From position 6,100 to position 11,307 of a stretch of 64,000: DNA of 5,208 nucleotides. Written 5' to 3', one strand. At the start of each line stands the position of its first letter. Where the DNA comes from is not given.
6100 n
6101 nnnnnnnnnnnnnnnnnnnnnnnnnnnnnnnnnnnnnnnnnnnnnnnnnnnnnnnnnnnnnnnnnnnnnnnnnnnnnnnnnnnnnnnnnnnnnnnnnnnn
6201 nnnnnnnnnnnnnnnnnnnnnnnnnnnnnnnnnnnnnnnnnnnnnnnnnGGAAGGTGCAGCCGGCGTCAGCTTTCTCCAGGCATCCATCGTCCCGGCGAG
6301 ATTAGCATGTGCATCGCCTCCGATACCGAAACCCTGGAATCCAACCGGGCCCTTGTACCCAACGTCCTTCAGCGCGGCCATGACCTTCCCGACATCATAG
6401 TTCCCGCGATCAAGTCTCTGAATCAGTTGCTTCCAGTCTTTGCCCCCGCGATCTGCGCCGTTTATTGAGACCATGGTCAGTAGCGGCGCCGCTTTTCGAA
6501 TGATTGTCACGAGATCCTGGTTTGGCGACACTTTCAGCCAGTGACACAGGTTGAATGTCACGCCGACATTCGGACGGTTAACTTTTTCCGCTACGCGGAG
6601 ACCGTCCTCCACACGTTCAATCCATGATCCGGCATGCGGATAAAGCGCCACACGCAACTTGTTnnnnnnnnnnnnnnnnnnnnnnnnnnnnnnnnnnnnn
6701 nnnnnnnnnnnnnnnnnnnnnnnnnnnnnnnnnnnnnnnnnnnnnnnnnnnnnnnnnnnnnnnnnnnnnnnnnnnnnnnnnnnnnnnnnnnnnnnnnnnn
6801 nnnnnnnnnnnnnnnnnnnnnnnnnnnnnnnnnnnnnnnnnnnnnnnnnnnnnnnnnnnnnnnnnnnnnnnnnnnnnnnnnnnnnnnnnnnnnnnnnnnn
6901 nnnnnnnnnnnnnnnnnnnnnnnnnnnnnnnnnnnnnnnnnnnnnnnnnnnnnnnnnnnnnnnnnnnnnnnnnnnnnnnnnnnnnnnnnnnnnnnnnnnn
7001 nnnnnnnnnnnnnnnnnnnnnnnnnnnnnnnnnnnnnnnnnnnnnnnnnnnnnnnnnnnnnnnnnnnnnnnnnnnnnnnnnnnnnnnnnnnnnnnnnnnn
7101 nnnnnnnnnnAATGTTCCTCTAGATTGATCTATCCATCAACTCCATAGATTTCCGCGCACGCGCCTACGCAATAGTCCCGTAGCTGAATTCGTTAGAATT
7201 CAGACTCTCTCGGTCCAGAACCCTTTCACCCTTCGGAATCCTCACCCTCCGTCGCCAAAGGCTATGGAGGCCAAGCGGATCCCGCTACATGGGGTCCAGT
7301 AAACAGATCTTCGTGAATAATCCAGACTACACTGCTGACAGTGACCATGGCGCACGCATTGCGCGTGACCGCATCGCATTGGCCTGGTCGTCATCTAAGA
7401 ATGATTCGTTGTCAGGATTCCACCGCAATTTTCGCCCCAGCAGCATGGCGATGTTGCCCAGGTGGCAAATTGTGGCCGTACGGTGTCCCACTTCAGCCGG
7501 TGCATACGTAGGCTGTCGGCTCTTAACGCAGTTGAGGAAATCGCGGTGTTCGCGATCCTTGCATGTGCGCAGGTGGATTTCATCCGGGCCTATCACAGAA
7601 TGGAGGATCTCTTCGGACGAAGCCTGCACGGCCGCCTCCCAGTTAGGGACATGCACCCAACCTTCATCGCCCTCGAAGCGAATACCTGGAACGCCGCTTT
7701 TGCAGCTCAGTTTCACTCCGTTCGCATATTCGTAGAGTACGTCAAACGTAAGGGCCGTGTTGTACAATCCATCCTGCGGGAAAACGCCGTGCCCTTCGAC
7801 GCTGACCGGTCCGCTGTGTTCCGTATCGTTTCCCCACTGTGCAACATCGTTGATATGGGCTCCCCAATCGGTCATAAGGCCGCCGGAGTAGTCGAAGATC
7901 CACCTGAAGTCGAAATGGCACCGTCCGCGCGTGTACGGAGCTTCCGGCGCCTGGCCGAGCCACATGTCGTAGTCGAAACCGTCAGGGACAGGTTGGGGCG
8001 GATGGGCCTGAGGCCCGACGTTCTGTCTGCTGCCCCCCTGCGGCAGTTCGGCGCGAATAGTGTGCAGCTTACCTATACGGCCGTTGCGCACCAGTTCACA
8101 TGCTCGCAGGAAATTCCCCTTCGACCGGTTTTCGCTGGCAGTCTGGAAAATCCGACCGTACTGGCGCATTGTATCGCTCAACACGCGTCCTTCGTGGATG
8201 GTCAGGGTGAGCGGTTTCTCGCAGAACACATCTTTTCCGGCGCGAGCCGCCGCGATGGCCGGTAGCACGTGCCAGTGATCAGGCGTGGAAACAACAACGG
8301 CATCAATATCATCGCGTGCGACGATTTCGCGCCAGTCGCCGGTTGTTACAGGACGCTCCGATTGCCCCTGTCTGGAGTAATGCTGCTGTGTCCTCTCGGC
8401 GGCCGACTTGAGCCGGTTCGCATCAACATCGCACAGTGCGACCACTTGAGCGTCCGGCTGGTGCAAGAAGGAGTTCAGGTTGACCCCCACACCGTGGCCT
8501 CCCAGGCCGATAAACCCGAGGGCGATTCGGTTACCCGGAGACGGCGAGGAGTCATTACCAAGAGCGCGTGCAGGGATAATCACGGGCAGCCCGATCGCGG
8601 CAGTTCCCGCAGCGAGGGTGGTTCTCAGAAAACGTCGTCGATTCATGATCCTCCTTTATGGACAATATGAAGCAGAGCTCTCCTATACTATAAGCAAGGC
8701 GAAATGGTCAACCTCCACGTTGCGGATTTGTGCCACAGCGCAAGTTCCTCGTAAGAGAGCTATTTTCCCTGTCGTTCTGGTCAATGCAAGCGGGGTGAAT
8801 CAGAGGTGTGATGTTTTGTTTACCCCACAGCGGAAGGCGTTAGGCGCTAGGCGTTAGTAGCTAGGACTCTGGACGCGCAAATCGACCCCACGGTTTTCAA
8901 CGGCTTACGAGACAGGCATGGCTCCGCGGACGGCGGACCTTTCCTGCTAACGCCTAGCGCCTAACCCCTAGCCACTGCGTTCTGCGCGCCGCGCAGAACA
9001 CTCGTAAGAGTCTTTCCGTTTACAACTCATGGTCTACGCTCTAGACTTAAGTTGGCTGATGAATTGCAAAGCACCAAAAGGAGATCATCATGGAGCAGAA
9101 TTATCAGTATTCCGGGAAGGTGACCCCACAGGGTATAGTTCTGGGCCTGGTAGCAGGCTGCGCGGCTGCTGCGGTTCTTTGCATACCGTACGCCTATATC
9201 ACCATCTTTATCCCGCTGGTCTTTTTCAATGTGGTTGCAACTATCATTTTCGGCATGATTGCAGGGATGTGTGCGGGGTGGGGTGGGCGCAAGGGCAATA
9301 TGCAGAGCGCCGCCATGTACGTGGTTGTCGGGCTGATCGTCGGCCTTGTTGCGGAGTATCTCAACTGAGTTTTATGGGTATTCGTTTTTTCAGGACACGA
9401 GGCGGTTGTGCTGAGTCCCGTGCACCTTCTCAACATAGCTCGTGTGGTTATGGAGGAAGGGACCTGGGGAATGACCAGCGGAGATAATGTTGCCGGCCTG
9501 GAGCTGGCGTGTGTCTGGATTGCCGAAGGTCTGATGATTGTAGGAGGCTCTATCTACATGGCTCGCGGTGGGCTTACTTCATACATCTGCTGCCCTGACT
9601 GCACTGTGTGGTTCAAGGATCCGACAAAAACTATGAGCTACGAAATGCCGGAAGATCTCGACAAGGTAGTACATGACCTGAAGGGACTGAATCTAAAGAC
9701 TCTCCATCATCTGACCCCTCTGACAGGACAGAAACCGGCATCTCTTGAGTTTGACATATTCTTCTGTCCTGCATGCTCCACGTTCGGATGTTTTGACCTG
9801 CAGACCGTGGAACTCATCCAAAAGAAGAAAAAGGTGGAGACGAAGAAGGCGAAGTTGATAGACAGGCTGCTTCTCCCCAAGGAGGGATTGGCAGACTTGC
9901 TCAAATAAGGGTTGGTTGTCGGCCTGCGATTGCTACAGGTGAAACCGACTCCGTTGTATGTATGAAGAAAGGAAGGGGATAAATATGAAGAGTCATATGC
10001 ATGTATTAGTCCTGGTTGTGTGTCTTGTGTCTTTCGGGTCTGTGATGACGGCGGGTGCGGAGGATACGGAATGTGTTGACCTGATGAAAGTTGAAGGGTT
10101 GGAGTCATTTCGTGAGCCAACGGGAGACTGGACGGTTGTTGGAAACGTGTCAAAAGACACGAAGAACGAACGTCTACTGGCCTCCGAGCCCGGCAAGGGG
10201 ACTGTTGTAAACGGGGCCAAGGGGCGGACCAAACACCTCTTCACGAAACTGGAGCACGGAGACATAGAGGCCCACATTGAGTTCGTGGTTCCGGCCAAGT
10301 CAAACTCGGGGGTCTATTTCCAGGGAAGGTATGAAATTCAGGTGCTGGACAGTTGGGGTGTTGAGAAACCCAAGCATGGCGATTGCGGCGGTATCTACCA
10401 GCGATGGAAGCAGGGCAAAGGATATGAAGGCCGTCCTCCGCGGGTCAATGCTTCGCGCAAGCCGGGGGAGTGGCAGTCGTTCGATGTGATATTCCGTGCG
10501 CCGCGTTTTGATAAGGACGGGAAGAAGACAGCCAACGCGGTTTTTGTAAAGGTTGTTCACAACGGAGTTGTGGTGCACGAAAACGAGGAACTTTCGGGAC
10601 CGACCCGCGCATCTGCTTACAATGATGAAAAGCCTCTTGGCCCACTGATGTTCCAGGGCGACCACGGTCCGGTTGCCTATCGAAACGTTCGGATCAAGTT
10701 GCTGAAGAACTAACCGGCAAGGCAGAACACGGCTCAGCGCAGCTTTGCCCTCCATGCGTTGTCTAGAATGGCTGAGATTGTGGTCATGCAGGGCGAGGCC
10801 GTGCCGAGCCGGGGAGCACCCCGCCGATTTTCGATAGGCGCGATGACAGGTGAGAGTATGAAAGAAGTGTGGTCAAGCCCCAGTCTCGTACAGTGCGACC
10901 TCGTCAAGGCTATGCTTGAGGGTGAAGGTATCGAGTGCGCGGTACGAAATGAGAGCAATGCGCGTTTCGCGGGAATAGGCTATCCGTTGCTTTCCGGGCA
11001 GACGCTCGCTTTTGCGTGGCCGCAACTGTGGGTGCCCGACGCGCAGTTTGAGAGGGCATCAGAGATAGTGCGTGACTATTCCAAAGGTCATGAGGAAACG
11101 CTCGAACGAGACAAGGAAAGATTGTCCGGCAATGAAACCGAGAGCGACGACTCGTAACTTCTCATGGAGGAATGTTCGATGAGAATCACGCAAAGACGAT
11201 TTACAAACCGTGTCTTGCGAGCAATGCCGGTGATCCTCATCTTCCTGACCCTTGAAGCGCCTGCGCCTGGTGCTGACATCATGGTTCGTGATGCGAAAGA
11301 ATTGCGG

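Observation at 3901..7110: Unusual fusion of a sugar-isomerase TIM barrel, a roughly 500-aa HEAT-repeat solenoid and a ConA-like beta-sandwich in a secreted protein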

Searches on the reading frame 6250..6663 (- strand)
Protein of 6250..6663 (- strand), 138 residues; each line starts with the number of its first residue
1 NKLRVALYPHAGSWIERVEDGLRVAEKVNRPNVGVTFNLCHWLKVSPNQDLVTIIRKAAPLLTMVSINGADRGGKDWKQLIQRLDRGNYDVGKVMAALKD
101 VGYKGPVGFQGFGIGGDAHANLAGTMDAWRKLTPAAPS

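Call 53: search_solved_structures(query=window:6250-6663:-, max_evalue=5, show_alignments=5)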
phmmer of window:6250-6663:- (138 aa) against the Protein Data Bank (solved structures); distinct sequences matched with E-value up to 5: 16.
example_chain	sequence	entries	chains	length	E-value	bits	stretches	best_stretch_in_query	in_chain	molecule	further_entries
7cj4_A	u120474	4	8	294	8.7e-05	25.7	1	20-132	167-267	Epimerase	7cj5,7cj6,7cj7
7cj8_A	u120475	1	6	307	9.9e-05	25.5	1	20-132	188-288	Epimerase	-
7cj9_A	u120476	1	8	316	0.00012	25.2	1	20-132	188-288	Epimerase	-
3tva_A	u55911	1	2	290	0.00098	22.3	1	16-109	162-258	Xylose isomerase domain protein TIM barrel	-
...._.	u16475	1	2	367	0.0019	21.3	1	19-107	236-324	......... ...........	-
8yeb_A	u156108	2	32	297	0.0021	21.2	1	21-132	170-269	Ketose 3-epimerase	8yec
5zfs_A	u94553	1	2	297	0.0021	21.2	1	21-132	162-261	D-allulose-3-epimerase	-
7umj_AA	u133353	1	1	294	0.0086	19.2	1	81-120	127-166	Lectin SfL-1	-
4fbr_A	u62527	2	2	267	0.0092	19.1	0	76-118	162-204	Myxobacterial hemagglutinin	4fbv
3wqo_A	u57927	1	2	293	0.01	19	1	20-113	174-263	Uncharacterized protein MJ1311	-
4hq1_A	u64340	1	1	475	0.19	14.9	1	85-120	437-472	Probable receptor protein kinase TMK1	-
3ngf_A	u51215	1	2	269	0.22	14.6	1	20-110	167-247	AP endonuclease, family 2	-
7x7w_A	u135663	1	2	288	0.8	12.8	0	85-136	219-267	D-PSICOSE 3-EPIMERASE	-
3vol_A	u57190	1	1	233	1.4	12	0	73-100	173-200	Aerotaxis transducer Aer2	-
3u0h_A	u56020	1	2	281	1.4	12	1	18-109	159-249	Xylose isomerase domain protein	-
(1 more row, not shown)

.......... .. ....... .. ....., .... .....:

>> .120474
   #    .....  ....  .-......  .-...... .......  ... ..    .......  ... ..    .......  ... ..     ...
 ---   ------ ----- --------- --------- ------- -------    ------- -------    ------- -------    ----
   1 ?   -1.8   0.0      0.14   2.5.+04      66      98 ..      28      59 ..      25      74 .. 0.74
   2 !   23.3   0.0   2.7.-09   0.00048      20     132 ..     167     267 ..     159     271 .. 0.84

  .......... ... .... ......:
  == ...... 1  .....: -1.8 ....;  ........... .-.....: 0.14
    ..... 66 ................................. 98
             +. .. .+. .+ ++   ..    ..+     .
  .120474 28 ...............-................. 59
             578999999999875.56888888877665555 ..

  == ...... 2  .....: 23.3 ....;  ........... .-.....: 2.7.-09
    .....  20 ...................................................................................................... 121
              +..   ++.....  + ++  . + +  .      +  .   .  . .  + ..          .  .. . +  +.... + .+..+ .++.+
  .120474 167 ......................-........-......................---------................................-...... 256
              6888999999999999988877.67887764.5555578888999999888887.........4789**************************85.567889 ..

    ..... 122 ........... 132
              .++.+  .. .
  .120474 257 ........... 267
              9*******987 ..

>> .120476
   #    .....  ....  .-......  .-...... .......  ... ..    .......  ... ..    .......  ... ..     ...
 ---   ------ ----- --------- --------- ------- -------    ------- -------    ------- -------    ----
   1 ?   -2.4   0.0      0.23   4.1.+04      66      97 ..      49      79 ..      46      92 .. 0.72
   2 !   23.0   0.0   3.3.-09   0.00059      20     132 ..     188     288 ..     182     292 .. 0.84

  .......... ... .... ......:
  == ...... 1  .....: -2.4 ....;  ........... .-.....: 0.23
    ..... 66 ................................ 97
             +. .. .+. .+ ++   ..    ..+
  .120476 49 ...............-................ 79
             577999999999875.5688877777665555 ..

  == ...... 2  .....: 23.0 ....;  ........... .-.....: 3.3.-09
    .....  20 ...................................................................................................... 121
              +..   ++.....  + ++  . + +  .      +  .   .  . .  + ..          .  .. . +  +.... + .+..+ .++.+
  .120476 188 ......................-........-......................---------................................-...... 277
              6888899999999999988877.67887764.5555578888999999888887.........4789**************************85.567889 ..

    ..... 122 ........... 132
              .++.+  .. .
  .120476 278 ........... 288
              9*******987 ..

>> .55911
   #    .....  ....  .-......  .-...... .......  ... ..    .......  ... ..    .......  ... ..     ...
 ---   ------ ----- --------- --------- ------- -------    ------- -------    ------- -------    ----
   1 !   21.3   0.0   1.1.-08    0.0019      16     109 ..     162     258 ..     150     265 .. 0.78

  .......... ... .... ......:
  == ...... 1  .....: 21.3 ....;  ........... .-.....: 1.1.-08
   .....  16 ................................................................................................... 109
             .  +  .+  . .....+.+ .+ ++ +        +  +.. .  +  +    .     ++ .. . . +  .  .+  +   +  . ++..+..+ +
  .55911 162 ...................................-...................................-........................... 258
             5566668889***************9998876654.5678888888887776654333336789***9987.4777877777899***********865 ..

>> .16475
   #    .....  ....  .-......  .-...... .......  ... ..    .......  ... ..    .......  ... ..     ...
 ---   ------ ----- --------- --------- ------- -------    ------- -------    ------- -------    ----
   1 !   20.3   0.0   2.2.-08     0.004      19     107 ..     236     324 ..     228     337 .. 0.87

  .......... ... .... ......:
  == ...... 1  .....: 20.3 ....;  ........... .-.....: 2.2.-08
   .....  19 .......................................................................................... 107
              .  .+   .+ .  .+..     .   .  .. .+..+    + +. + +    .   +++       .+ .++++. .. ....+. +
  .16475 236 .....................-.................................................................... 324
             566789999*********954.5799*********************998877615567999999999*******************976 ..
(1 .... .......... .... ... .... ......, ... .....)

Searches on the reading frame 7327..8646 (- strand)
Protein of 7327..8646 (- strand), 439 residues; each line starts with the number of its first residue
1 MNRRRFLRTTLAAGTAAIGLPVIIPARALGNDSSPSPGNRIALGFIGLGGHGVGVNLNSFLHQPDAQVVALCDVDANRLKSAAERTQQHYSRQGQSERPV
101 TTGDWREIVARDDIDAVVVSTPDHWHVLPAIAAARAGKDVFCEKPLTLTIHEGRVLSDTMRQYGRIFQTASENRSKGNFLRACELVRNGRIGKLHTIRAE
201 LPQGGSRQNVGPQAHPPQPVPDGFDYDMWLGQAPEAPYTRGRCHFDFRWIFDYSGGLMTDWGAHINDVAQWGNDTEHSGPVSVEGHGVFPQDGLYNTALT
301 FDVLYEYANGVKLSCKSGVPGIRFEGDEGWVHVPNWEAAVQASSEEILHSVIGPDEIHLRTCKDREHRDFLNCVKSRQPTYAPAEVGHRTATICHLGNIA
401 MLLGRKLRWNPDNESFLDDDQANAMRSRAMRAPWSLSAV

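Call 7: search_protein_families(library=pfam, proteins=[window:7327-8646:-], max_evalue=0.001)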
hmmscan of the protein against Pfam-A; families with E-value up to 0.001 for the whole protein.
window:7327-8646:- (439 aa): 3 families
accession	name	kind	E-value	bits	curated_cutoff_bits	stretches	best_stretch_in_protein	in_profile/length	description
PF19051.5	GFO_IDH_MocA_C2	-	1.8e-31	110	23.3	1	210-435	38-253/254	Oxidoreductase family, C-terminal alpha/beta domain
PF01408.29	GFO_IDH_MocA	-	3.1e-19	70.3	24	1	43-169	3-118/120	Oxidoreductase family, NAD-binding Rossmann fold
PF22725.1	GFO_IDH_MocA_C3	-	1.7e-07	31.7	27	0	248-317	34-102/124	GFO/IDH/MocA C-terminal domain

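Call 43: search_solved_structures(query=window:7330-8646:-, max_evalue=0.001)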
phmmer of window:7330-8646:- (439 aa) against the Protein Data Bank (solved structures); distinct sequences matched with E-value up to 0.001: 67 (the best 60 are shown).
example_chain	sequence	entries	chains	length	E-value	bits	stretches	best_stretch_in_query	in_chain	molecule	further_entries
8tdf_A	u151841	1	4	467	3.3e-21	79.1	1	36-267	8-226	Dehydrogenase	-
8tdh_A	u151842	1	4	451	1.2e-20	77.2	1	46-267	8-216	Predicted dehydrogenases and related proteins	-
9m3d_B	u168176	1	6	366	2.3e-15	59.8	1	39-200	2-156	DgpA1 from W974-1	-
7xr9_A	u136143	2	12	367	2.9e-14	56.2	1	40-199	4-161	DgpA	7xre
6a3f_A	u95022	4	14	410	2.6e-13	53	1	101-206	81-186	Putative dehydrogenase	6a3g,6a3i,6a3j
4fb5_A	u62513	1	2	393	5e-13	52.1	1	66-203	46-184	Probable oxidoreductase protein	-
4gqa_A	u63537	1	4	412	7.1e-13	51.6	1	87-204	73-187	NAD binding Oxidoreductase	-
3ezy_A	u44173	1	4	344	7.5e-12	48.2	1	42-199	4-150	Dehydrogenase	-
5a02_A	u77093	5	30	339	1.5e-11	47.2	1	36-198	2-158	ALDOSE-ALDOSE OXIDOREDUCTASE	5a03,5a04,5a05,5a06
4h3v_A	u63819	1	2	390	4.8e-11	45.6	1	99-203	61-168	Oxidoreductase domain protein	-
2glx_A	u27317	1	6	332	5.1e-11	45.5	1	79-194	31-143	1,5-anhydro-D-fructose reductase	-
3e18_A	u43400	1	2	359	5.9e-11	45.3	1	105-199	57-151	oxidoreductase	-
6z3c_AAA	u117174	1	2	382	2.4e-10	43.3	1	104-194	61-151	Gfo/Idh/MocA family oxidoreductase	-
6z3b_B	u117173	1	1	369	2.4e-10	43.2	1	104-194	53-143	Gfo/Idh/MocA family oxidoreductase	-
6z3b_A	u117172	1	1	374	2.4e-10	43.2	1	104-194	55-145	Gfo/Idh/MocA family oxidoreductase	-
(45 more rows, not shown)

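Call 91: search_protein_families(library=ncbifam, proteins=[window:7327-8646:-], max_evalue=0.001)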
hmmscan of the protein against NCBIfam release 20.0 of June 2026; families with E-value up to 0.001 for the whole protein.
window:7327-8646:- (439 aa): 9 families
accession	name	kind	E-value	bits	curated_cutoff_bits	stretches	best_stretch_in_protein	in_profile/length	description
NF058561.1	BT_2158_fam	equivalog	1.1e-37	129.8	750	1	2-273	1-255/487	glycoside 3-dehydrogenase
TIGR04380.1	myo_inos_iolG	equivalog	3.6e-20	72.1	355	1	42-199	3-150/330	inositol 2-dehydrogenase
NF052479.1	LevoglcsnDh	equivalog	1.1e-17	63.9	650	1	100-204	60-164/386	levoglucosan dehydrogenase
NF041392.1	XylDh_Gfo6_Halo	equivalog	6.3e-13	48.2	350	1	68-200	38-169/350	D-xylose 1-dehydrogenase Gfo6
NF008607.0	PRK11579.1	subfamily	2.6e-10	39.8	330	1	106-197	57-148/346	oxidoreductase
NF052679.1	InsChiInosDhIolG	equivalog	5.3e-10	38.9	540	1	65-199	27-153/343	bifunctional inositol 2-dehydrogenase/D-chiro-inositol 1-dehydrogenase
NF040723.1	UDP-GlcNAcDh_Arch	equivalog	7.6e-10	38.8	450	1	44-199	4-146/302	UDP-N-acetylglucosamine 3-dehydrogenase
NF007574.0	PRK10206.1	equivalog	1.5e-08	34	352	1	80-198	38-150/345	oxidoreductase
NF058563.1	BT_2159_fam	equivalog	0.00072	18.7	650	0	41-198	1-147/350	disaccharide 3-dehydrogenase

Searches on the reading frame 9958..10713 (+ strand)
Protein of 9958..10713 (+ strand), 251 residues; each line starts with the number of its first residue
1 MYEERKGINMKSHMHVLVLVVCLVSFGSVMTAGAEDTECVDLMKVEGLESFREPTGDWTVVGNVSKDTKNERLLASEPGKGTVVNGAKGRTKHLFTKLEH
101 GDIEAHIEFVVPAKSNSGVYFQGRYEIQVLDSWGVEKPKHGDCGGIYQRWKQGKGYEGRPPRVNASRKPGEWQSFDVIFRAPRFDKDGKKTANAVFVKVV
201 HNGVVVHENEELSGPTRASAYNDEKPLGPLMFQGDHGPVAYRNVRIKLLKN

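Call 7: search_protein_families(library=pfam, proteins=[window:9958-10713:+], max_evalue=0.001)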
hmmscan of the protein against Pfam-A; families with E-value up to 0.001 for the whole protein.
window:9958-10713:+ (251 aa): 1 family
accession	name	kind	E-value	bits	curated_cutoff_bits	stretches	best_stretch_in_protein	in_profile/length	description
PF06439.18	3keto-disac_hyd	-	2.5e-32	112.9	26.8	1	70-247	26-187/187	3-keto-disaccharide hydrolase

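Call 91: search_protein_families(library=ncbifam, proteins=[window:9958-10713:+], max_evalue=0.001)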
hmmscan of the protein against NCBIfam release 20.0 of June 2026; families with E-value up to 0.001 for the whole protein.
window:9958-10713:+ (251 aa): 0 families

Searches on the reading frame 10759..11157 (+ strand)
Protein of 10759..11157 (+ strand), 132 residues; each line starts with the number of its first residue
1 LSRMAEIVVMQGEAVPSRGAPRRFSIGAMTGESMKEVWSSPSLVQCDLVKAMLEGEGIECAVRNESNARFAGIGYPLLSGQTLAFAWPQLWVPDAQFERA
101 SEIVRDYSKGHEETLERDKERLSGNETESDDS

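Call 89: search_protein_families(library=pfam, proteins=[window:10759-11157:+], max_evalue=0.00001)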
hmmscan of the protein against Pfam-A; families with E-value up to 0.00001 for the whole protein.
window:10759-11157:+ (132 aa): 1 family
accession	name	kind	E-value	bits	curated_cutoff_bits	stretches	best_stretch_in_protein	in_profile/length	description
PF09413.15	DUF2007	-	4.7e-11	43.1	25.7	1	34-107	1-65/66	Putative prokaryotic signal transducing protein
